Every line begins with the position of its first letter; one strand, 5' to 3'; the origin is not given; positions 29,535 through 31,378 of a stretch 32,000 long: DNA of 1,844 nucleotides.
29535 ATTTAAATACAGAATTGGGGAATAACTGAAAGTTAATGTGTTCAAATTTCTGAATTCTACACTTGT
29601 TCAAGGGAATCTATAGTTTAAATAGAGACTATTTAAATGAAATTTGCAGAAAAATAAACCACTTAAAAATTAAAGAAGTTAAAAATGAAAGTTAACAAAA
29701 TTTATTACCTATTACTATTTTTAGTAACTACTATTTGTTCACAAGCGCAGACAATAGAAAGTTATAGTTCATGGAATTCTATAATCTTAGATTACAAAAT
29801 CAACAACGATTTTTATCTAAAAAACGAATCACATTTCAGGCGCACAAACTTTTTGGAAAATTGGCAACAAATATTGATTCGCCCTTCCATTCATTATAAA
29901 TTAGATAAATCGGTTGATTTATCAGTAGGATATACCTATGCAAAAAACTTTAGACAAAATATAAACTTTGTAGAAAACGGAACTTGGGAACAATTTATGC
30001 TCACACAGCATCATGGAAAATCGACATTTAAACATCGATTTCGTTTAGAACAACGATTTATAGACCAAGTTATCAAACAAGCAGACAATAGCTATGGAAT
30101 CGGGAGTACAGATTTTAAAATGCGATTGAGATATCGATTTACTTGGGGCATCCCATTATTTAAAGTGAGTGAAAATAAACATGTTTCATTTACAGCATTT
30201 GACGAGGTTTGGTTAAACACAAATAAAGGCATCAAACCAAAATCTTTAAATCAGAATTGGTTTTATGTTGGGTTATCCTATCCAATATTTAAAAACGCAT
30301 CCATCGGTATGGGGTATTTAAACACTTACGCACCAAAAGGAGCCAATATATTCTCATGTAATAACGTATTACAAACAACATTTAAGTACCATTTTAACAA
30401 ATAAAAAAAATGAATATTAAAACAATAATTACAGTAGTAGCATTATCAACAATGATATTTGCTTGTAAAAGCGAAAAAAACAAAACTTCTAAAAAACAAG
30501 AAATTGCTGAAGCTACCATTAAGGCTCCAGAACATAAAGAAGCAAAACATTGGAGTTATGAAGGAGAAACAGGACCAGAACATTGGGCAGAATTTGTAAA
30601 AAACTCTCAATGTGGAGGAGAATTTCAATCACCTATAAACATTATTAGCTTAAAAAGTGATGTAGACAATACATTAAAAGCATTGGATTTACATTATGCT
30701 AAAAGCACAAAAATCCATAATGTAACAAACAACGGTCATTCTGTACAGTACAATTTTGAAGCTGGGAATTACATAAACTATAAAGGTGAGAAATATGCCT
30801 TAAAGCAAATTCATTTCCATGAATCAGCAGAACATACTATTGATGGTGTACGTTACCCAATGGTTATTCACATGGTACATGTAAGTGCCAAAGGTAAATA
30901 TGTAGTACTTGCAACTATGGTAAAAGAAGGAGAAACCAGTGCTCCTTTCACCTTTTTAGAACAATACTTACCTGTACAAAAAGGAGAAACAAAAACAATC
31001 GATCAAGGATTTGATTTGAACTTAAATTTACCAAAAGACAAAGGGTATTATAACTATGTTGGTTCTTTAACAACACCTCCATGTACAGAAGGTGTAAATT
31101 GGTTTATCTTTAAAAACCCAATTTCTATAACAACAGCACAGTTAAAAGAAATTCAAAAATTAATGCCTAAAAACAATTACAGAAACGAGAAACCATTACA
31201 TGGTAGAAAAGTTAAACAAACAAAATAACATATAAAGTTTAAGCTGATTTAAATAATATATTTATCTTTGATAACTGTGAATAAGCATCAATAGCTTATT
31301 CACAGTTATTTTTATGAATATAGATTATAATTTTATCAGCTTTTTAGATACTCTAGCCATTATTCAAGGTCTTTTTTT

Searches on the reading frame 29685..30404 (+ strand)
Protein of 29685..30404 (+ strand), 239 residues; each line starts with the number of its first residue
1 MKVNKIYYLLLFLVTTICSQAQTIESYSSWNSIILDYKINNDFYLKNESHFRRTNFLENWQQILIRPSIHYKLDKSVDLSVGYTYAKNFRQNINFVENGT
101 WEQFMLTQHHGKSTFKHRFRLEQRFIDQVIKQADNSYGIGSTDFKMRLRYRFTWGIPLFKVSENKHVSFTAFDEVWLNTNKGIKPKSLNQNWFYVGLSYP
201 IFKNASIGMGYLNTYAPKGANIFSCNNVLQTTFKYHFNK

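Call 8: search_protein_families(library=pfam, proteins=[window:29685-30404:+], max_evalue=0.01)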
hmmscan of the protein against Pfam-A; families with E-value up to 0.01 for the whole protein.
window:29685-30404:+ (239 aa): 1 family
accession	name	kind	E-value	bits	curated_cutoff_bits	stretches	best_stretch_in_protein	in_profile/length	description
PF10677.15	DUF2490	-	5.5e-46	157.1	29.8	1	29-219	3-180/186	Protein of unknown function (DUF2490)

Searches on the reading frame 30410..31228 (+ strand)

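Call 8: search_protein_families(library=pfam, proteins=[window:30410-31228:+], max_evalue=0.01)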
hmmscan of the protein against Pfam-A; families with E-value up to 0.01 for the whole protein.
window:30410-31228:+ (272 aa): 1 family
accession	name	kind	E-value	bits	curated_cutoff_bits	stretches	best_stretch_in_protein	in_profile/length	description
PF00194.26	Carb_anhydrase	-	4e-48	164.7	27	1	55-270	2-252/254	Eukaryotic-type carbonic anhydrase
